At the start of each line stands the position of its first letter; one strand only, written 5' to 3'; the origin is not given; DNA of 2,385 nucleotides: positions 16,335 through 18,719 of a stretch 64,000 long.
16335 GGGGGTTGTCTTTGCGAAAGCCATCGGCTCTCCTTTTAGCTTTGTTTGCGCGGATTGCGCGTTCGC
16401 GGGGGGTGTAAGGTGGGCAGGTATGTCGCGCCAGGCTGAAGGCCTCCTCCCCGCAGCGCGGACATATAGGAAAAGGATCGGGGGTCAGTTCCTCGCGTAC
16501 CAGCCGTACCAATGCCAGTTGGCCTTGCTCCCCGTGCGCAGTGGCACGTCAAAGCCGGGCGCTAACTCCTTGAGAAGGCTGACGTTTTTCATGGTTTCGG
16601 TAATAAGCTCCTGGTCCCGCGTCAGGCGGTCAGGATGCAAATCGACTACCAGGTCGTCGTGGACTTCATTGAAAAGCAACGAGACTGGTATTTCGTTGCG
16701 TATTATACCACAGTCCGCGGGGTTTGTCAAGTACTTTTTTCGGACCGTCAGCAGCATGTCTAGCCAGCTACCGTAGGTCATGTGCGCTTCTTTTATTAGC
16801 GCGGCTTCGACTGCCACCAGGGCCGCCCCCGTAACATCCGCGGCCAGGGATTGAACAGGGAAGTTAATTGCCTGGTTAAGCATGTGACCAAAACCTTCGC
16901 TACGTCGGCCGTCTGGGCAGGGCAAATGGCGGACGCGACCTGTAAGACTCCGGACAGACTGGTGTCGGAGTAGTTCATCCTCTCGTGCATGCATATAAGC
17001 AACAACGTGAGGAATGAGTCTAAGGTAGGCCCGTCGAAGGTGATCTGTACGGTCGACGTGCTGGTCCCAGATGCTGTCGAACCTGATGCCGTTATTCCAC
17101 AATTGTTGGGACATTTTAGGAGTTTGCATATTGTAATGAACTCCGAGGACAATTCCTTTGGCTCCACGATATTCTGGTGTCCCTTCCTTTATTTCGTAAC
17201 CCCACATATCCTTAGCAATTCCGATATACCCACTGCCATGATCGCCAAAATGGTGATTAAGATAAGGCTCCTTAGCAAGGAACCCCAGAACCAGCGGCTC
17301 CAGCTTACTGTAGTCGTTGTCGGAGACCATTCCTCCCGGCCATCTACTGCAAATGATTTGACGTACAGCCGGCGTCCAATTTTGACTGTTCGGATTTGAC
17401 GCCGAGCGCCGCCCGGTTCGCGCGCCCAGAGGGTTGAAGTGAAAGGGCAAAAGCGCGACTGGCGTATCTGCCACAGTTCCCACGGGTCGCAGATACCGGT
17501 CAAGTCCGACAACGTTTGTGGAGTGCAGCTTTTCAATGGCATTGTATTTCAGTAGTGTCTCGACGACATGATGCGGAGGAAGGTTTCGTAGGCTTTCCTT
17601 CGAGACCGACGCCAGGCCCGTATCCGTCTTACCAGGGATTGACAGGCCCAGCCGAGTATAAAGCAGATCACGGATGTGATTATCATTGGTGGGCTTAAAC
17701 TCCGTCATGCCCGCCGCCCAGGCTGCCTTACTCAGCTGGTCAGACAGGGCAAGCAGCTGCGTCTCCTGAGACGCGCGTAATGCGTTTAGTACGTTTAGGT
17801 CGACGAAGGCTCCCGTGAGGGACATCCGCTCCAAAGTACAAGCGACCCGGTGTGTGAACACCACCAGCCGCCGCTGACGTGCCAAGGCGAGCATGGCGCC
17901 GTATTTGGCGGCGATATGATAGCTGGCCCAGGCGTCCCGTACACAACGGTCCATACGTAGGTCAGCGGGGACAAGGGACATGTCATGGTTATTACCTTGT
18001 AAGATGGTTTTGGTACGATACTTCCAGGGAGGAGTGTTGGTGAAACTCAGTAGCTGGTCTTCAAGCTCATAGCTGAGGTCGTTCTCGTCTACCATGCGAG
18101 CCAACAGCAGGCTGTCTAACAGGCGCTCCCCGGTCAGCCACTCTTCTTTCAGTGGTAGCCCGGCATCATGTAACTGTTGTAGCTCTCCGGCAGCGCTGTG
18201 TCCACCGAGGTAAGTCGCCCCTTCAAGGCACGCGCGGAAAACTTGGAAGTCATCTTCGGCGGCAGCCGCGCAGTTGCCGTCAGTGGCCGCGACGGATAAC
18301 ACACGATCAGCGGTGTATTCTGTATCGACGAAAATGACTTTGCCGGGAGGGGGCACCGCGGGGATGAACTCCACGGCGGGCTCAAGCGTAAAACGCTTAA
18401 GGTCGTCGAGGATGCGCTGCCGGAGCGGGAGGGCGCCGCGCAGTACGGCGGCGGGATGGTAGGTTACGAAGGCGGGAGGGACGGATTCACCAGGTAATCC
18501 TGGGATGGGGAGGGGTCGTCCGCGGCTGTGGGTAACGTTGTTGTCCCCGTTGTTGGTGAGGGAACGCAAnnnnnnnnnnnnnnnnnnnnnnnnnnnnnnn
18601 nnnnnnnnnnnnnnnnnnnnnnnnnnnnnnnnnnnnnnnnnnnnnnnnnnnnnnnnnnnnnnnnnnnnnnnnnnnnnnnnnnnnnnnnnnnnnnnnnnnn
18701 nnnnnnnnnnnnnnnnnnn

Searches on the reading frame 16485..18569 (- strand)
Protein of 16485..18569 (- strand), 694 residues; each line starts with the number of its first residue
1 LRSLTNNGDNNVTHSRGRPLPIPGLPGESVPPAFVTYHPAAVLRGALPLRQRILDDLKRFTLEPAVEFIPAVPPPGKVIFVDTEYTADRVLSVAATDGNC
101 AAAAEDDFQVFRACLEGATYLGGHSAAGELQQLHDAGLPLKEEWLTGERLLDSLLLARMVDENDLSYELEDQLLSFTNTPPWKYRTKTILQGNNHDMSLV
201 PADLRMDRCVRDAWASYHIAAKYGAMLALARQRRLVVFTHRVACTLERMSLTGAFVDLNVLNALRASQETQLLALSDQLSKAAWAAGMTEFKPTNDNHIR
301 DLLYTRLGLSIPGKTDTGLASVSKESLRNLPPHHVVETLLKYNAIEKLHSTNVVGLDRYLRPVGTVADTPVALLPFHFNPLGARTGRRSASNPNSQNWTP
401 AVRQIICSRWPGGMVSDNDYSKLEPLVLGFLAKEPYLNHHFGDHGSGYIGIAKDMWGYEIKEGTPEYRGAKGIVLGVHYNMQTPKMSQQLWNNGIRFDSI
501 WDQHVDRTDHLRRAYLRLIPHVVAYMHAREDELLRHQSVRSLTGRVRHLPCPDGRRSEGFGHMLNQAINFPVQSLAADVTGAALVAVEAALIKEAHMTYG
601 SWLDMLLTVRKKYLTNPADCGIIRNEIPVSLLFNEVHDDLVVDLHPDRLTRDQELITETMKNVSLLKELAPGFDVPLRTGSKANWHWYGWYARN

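Call 75: search_dna_similar(query=window:16485-18569:-, collection=phages, mode=protein, max_rows=15, max_evalue=0.001)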
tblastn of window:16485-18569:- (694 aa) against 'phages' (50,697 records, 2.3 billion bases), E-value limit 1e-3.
Records with a match: 615; places in all: 615; records where one place covers at least 80% of the query: 0.
Best place of each record, by identity: <60% 615.
By first word of the organism name: Bacillus 118; Enterococcus 72; Gordonia 70; Listeria 62; Staphylococcus 51; Clostridium 41; Mycobacterium 33; Bacteriophage 24; Microbacterium 14; Lactobacillus 13; and 38 more.
By host as written in the record: - 57; Listeria monocytogenes 44; Gordonia rubripertincta NRRL B-16540 33; Clostridium sporogenes ATCC-15579 29; Bacillus subtilis 25; Enterococcus faecalis 22; Gordonia terrae 3612 18; Bacillus cereus 18; and 176 more.
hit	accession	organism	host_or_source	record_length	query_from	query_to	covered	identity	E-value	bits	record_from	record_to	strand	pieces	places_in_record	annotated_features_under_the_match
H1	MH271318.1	Gordonia phage Trine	Gordonia terrae 3612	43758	64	590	76%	24.1%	2e-4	51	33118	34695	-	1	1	42: DNA polymerase I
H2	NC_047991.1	Gordonia phage Trine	Gordonia terrae 3612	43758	64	590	76%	24.1%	2e-4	51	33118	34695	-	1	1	42: DNA polymerase I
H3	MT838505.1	Bacteriophage sp.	human fecal samples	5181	123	594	68%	24.0%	7e-11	72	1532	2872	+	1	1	record has no annotation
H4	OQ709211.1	Gordonia phage Azira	Gordonia rubripertincta NRRL B-16540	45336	120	617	72%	22.5%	6e-8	62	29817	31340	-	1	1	40: DNA polymerase I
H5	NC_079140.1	Gordonia phage Azira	Gordonia rubripertincta NRRL B-16540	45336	120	617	72%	22.5%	6e-8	62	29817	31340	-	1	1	40: DNA polymerase I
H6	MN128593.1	Listeria phage LP-031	Listeria monocytogenes FSL F6-367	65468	149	691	78%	20.6%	2e-11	74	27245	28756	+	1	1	DNA polymerase I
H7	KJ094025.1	Listeria phage LP-032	Listeria monocytogenes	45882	149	691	78%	20.6%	2e-11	74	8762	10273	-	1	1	DNA polymerase I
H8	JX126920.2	Listeria phage LP-037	-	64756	149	691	78%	20.6%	2e-11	74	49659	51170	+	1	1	DNA polymerase I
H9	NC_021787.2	Listeria phage LP-037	-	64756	149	691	78%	20.6%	2e-11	74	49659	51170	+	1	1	DNA polymerase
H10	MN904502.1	Listeria phage LP-018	Listeria monocytogenes FSL F6-367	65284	149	691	78%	20.6%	2e-11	74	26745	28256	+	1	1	DNA polymerase I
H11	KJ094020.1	Listeria phage LP-026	Listeria monocytogenes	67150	149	691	78%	20.6%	2e-11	74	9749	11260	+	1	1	DNA polymerase I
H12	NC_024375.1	Listeria phage LP-026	Listeria monocytogenes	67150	149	691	78%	20.6%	2e-11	74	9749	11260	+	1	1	DNA polymerase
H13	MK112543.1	Mycobacterium Phage Kalb97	Mycobacterium smegmatis mc2 155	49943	124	590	67%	23.9%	1e-4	52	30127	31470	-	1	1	49: DNA polymerase I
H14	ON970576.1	Gordonia phage Survivors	Gordonia rubripertincta NRRL B-16540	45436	120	617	72%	22.4%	6e-8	62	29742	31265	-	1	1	40: DNA polymerase I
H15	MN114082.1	Listeria phage LP-010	Listeria monocytogenes J1-208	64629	149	691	78%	20.5%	4e-11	73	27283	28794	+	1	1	DNA polymerase I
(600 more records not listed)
